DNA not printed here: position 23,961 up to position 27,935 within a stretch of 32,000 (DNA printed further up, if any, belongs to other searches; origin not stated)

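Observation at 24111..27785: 1224-aa orphan protein, apparently cytoplasmic, with leaderless-type promoter and C-terminal hydrophobic patch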

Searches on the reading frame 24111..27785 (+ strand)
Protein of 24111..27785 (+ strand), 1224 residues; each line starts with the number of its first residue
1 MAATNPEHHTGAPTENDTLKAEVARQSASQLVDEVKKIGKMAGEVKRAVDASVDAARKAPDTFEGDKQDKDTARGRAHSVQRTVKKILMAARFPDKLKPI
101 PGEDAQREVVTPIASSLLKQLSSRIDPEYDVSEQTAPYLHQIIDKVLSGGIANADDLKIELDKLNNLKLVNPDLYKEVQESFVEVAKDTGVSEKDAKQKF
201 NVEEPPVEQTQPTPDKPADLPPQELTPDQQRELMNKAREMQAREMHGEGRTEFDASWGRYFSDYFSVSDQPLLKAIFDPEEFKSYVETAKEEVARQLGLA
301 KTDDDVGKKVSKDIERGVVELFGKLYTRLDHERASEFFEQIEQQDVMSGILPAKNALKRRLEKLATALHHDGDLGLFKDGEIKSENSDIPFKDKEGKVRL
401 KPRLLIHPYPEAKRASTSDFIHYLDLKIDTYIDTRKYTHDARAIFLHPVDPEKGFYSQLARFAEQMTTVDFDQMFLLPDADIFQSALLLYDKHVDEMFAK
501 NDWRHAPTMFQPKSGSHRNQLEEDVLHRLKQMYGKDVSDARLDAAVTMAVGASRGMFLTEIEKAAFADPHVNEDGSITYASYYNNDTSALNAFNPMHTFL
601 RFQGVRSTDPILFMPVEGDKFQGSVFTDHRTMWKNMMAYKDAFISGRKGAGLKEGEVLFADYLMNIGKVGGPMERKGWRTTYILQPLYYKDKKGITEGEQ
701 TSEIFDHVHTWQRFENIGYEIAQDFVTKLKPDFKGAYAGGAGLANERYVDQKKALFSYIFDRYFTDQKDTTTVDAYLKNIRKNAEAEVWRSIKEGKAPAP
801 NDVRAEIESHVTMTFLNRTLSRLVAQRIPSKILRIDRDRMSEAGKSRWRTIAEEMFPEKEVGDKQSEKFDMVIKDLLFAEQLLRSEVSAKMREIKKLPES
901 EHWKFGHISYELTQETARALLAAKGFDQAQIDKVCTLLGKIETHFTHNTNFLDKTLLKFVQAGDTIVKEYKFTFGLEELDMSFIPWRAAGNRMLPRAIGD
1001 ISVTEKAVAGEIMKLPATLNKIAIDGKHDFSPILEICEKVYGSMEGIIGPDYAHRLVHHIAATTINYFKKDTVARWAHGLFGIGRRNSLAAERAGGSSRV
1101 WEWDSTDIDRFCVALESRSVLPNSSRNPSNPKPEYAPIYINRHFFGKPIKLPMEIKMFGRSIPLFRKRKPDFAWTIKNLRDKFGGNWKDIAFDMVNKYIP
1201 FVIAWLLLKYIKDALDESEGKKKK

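Call 5: search_protein_families(library=pfam, proteins=[window:24111-27785:+], max_evalue=0.01)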
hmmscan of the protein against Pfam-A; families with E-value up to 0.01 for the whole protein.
window:24111-27785:+ (1224 aa): 1 family
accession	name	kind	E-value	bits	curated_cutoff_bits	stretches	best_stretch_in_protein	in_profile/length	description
PF02912.23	Phe_tRNA-synt_N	-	0.0065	16.8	22.3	0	34-59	34-59/69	Aminoacyl tRNA synthetase class II, N-terminal domain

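Call 6: search_protein_families(library=ncbifam, proteins=[window:24111-27785:+], max_evalue=0.01)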
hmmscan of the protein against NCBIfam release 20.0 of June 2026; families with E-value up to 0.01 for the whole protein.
window:24111-27785:+ (1224 aa): 0 families

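Call 9: find_homologous_proteins(query=window:24111-27785:+)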
Query window:24111-27785:+ (1224 aa): 21 proteins with E <= 0.001 among 8000 candidates.
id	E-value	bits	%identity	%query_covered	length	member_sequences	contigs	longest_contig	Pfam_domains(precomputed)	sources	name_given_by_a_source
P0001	0.0e+0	2807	100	100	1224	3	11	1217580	-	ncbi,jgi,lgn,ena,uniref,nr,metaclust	ncbi:hypothetical protein A2334_00025 [Candidatus Roizmanbacteria bacterium RIFOXYB2_FULL_38_10]|uni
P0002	0.0e+0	1736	64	99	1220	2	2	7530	-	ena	-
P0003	0.0e+0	1717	63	99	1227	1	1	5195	-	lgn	-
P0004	0.0e+0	1694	62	99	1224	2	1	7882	-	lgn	-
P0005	0.0e+0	1663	62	98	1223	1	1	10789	-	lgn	-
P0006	0.0e+0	1647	61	99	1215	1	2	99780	-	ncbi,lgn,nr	ncbi:hypothetical protein HZC27_02135 [Candidatus Roizmanbacteria bacterium]|nr:hypothetical protein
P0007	0.0e+0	1349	53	100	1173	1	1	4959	-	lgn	-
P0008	0.0e+0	1347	53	99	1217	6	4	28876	-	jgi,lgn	jgi:hypothetical protein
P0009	0.0e+0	1340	53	100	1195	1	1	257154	-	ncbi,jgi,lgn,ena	ncbi:MAG: hypothetical protein WC489_00020 [Patescibacteria group bacterium]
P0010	0.0e+0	1339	51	100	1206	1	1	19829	-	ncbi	-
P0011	0.0e+0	1285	51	100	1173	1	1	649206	-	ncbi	-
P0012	0.0e+0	1263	52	97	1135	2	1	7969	-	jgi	-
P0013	0.0e+0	1257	50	100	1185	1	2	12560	-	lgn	-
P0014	0.0e+0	1244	49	100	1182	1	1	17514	-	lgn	-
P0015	0.0e+0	1237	49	100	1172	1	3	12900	-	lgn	-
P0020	5.3e-260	884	40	100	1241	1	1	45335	-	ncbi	-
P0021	3.2e-250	851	40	99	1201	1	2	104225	-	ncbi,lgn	-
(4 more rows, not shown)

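Call 11: search_solved_structures(query=A1, max_evalue=10, show_alignments=2)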
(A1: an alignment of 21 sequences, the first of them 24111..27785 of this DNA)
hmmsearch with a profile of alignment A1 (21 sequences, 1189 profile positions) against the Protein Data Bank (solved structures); distinct sequences matched with E-value up to 10: 0.

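Call 12: search_protein_families(library=phrogs, proteins=[window:24111-27785:+], max_evalue=0.1)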
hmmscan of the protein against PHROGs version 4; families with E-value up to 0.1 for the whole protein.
window:24111-27785:+ (1224 aa): 1 family
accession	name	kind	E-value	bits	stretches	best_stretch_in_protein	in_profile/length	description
phrog_34278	-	unknown function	0.04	15.1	0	7-55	23-71/90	-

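Call 18: find_encoding_contigs(protein=P0011, flank=10000, max_places=2)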
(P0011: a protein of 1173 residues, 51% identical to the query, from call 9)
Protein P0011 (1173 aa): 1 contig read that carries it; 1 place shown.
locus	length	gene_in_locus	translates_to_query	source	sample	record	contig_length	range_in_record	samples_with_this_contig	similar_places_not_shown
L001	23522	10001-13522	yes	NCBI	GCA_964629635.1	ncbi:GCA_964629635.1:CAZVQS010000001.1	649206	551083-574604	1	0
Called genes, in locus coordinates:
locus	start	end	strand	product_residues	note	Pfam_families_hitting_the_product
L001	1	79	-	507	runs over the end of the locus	PF13541:ChlI, PF01078:Mg_chelatase, PF13335:Mg_chelatase_C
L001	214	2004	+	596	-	PF04675:DNA_ligase_A_N, PF01068:DNA_ligase_A_M, PF04679:DNA_ligase_A_C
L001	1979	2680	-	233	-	PF00535:Glycos_transf_2, PF10111:Glyco_tranf_2_2, PF13641:Glyco_tranf_2_3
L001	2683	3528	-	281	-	PF13641:Glyco_tranf_2_3, PF00535:Glycos_transf_2, PF10111:Glyco_tranf_2_2 (weak)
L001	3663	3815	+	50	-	-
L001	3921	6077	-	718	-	PF10060:DUF2298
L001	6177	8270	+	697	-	PF00133:tRNA-synt_1, PF09334:tRNA-synt_1g, PF13603:tRNA-synt_1_2 (weak), PF09334:tRNA-synt_1g, PF08264:Anticodon_1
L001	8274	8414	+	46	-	PF00468:Ribosomal_L34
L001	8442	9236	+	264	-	PF02096:60KD_IMP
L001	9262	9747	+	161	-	PF07650:KH_2 (weak), PF13083:KH_KhpA-B, PF01424:R3H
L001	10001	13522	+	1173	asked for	-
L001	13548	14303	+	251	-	-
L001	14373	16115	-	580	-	-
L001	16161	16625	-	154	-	-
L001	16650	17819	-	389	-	PF13529:Peptidase_C39_2 (weak)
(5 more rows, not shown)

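Call 19: find_encoding_contigs(protein=P0021, flank=10000, max_places=2)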
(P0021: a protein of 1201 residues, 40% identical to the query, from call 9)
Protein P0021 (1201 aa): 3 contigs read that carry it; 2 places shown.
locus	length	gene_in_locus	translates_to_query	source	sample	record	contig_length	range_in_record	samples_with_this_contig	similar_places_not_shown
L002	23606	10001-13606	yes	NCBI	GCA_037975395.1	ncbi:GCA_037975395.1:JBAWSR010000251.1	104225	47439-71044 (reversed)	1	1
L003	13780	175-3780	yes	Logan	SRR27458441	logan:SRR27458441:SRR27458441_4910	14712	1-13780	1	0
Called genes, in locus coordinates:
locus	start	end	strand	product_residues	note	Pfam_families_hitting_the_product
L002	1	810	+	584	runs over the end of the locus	PF04675:DNA_ligase_A_N, PF01068:DNA_ligase_A_M, PF04679:DNA_ligase_A_C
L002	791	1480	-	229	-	PF00535:Glycos_transf_2, PF10111:Glyco_tranf_2_2 (weak), PF13641:Glyco_tranf_2_3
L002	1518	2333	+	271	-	PF00535:Glycos_transf_2, PF10111:Glyco_tranf_2_2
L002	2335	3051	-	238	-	PF03372:Exo_endo_phos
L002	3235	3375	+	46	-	-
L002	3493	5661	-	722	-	PF10060:DUF2298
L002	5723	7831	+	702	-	PF00133:tRNA-synt_1, PF09334:tRNA-synt_1g (weak), PF13603:tRNA-synt_1_2 (faint), PF09334:tRNA-synt_1g, PF08264:Anticodon_1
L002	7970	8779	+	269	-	PF02096:60KD_IMP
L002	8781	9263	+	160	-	PF13083:KH_KhpA-B, PF01424:R3H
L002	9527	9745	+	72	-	PF13560:HTH_31 (weak), PF12844:HTH_19, PF01381:HTH_3, PF13443:HTH_26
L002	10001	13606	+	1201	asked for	-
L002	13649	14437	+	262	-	PF18895:T4SS_pilin (weak)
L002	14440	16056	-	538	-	-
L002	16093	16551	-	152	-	-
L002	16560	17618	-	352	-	PF13529:Peptidase_C39_2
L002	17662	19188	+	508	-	-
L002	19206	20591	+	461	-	PF07724:AAA_2, PF00004:AAA (weak), PF07728:AAA_5, PF10431:ClpB_D2-small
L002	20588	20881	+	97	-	-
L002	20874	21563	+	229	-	-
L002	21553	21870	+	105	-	PF18895:T4SS_pilin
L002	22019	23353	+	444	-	PF00696:AA_kinase, PF02353:CMAS (weak), PF07021:MetW (weak), PF13489:Methyltransf_23, PF08241:Methyltransf_11, PF08242:Methyltransf_12, PF13649:Methyltransf_25, PF13847:Methyltransf_31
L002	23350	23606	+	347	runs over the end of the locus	PF02463:SMC_N, PF11398:DUF2813 (faint), PF13175:AAA_15 (weak), PF13476:AAA_23 (faint), PF13304:AAA_21 (faint)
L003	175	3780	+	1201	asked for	-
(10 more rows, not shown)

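Call 20: find_encoding_contigs(protein=P0020, flank=10000, max_places=2)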
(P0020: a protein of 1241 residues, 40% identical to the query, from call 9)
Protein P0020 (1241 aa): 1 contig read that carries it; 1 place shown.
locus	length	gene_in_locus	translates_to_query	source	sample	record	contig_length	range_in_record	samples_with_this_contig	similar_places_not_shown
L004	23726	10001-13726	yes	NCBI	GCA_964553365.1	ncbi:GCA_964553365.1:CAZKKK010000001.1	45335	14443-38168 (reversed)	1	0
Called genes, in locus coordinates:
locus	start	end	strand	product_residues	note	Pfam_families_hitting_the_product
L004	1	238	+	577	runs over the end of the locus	PF04675:DNA_ligase_A_N, PF01068:DNA_ligase_A_M, PF04679:DNA_ligase_A_C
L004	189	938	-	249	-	PF00535:Glycos_transf_2, PF13641:Glyco_tranf_2_3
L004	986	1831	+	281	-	PF00535:Glycos_transf_2, PF10111:Glyco_tranf_2_2, PF13506:Glyco_transf_21, PF13641:Glyco_tranf_2_3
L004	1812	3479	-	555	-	PF20604:DUF6798 (weak)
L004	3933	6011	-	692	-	PF10060:DUF2298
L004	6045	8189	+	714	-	PF00133:tRNA-synt_1, PF09334:tRNA-synt_1g, PF13603:tRNA-synt_1_2, PF09334:tRNA-synt_1g, PF08264:Anticodon_1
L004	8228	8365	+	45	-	PF00468:Ribosomal_L34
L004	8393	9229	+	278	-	PF02096:60KD_IMP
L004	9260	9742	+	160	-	PF13083:KH_KhpA-B (weak), PF01424:R3H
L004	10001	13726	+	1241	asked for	-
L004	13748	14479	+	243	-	-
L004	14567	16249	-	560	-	-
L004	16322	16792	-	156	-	-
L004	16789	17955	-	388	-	PF13529:Peptidase_C39_2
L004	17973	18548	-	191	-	-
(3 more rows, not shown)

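Call 38: search_protein_representatives(alignment_id=A2)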
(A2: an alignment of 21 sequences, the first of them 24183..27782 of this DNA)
Query: 21 sequences, 1188 profile positions. Proteins with E-value up to 0.001 (for the whole library): 266; up to 1e-10: 227; up to 1e-30: 173. The best 150 are listed.
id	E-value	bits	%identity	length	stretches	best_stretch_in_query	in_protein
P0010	0.0e+00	1855.8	-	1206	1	1-1188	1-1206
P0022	0.0e+00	1614.0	-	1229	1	1-1188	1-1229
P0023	0.0e+00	1389.8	-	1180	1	1-1188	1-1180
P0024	0.0e+00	1382.8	-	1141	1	6-1188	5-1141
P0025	0.0e+00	1190.4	-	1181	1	8-1187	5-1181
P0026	0.0e+00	1180.9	-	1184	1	13-1188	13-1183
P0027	0.0e+00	1098.1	-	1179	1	21-1187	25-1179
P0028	0.0e+00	1051.7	-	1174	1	15-1185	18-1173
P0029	0.0e+00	1030.4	-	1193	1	29-1188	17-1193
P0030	0.0e+00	1022.3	-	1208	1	108-1187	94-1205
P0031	4.5e-298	1008.5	-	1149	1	30-1188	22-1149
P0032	1.2e-282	957.5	-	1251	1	10-1188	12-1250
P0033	2.6e-276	936.4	-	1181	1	12-1188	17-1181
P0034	5.3e-265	899.0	-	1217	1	20-1188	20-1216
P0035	3.3e-263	893.0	-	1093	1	189-1185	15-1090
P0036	4.8e-260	882.6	-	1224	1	13-1187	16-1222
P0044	4.3e-241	819.8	-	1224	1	7-1188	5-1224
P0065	3.0e-207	707.7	-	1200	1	12-1188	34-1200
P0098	7.4e-170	583.8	-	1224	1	14-1188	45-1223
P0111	5.4e-155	534.6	-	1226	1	34-1184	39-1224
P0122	1.2e-129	450.6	-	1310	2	631-1184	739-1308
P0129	3.2e-120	419.5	-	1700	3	7-1187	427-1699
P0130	5.4e-120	418.7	-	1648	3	117-1099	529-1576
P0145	4.5e-91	322.9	-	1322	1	157-1187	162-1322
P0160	1.7e-58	215.0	-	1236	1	51-1122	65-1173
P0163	8.9e-56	206.0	-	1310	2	195-819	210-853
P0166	5.2e-51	190.2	-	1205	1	6-1077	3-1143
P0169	1.6e-46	175.3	-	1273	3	10-205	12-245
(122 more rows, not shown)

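Call 39: search_protein_families(library=pfam, proteins=[P0129, P0130, P0145, P0122, P0163, P0169, P0160], max_evalue=0.01)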
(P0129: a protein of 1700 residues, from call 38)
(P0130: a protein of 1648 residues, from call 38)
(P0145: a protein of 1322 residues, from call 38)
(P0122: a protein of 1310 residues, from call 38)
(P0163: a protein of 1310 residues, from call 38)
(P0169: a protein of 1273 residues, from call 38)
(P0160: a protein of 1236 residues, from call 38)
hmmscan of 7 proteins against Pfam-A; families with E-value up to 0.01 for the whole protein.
P0129 (1700 aa): 0 families

P0130 (1648 aa): 0 families

P0145 (1322 aa): 1 family
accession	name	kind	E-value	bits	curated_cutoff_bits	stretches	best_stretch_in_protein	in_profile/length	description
PF02912.23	Phe_tRNA-synt_N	-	0.00021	21.6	22.3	1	67-104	15-52/69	Aminoacyl tRNA synthetase class II, N-terminal domain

P0122 (1310 aa): 1 family
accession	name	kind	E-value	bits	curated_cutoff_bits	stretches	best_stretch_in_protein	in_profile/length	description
PF22513.2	FitA-like_RHH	-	0.0083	16.5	27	0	43-56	24-37/39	Antitoxin FitA-like, ribbon-helix-helix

P0163 (1310 aa): 0 families

P0169 (1273 aa): 0 families

P0160 (1236 aa): 0 families

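Call 40: predict_structure(alignment_id=A2)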
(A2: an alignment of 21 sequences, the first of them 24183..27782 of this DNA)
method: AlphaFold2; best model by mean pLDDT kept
length: 1200 residues; sequences in the alignment: 21
mean_pLDDT: 75.4   pTM: 0.70
mean pLDDT of the five models: 75.4, 71.3, 68.9, 68.8, 65.5
residues with pLDDT >= 90: 195; 70-90: 657; 50-70: 233; < 50: 115
segments of 3 or more residues with pLDDT < 50: 70-86, 180-202, 212-226, 554-563, 577-582, 596-602, 623-630, 1052-1061, 1194-1200
pLDDT, mean of each block of 10 residues (from residue 1): 59 81 81 73 78 83 70 40 49 78 78 84 70 79 79 82 74 69 33 35 51 44 52 77 85 88 91 87 90 88 75 79 72 88 78 80 65 67 78 90 90 86 67 80 78 86 90 79 69 81 91 85 87 72 56 45 50 49 67 55 63 69 48 68 55 62 78 63 92 87 85 83 90 93 73 89 84 78 92 93 90 66 87 87 90 95 92 88 93 96 95 94 89 79 61 80 64 77 76 81 78 87 76 87 71 43 68 67 84 84 77 78 78 76 82 79 63 63 70 43
secondary structure, 60 per line:
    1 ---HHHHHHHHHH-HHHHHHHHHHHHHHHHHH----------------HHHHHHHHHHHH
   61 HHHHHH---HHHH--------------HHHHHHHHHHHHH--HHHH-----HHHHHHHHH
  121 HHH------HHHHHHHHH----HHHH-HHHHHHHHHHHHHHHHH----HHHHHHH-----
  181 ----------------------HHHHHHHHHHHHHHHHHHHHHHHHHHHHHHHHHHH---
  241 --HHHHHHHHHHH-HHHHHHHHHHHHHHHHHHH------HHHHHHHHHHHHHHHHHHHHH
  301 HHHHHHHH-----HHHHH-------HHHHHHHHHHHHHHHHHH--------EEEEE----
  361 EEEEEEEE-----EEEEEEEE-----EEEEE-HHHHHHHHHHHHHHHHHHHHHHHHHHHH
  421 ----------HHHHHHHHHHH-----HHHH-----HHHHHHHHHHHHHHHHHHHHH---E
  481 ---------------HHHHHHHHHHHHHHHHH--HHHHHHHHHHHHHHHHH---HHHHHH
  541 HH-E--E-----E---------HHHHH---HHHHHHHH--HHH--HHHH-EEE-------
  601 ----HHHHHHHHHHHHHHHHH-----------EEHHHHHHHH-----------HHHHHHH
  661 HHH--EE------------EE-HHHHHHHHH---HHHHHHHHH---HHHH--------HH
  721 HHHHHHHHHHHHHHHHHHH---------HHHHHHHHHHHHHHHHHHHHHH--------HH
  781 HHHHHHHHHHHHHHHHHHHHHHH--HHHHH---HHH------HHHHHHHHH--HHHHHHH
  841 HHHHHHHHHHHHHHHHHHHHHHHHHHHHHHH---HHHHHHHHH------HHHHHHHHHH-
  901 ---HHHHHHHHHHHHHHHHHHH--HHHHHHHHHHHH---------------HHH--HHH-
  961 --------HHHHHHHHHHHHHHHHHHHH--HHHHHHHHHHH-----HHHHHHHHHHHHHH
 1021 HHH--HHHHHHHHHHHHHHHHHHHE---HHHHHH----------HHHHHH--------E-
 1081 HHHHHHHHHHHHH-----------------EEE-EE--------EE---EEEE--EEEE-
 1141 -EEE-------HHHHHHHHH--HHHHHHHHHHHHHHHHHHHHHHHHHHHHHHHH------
elements in order (helices of 4 or more, strands of 3 or more residues): H4-13 H15-32 H49-66 H70-73 H88-100 H103-106 H112-123 H130-138 H143-146 H148-164 H169-175 H203-237 H243-253 H255-273 H280-308 H314-318 H326-343 E352-356 E361-368 E374-381 E387-391 H393-420 H431-441 H447-450 H456-476 H496-512 H515-531 H535-542 H563-567 H571-578 H586-589 E591-593 H605-621 H635-642 H654-663 H683-691 H695-703 H707-710 H719-739 H749-770 H779-803 H806-810 H823-831 H834-871 H875-883 H890-899 H904-922 H925-936 H969-988 H991-1001 H1007-1023 H1026-1044 H1049-1054 H1065-1070 H1081-1093 E1111-1113 E1130-1133 E1136-1139 E1142-1144 H1152-1160 H1163-1194
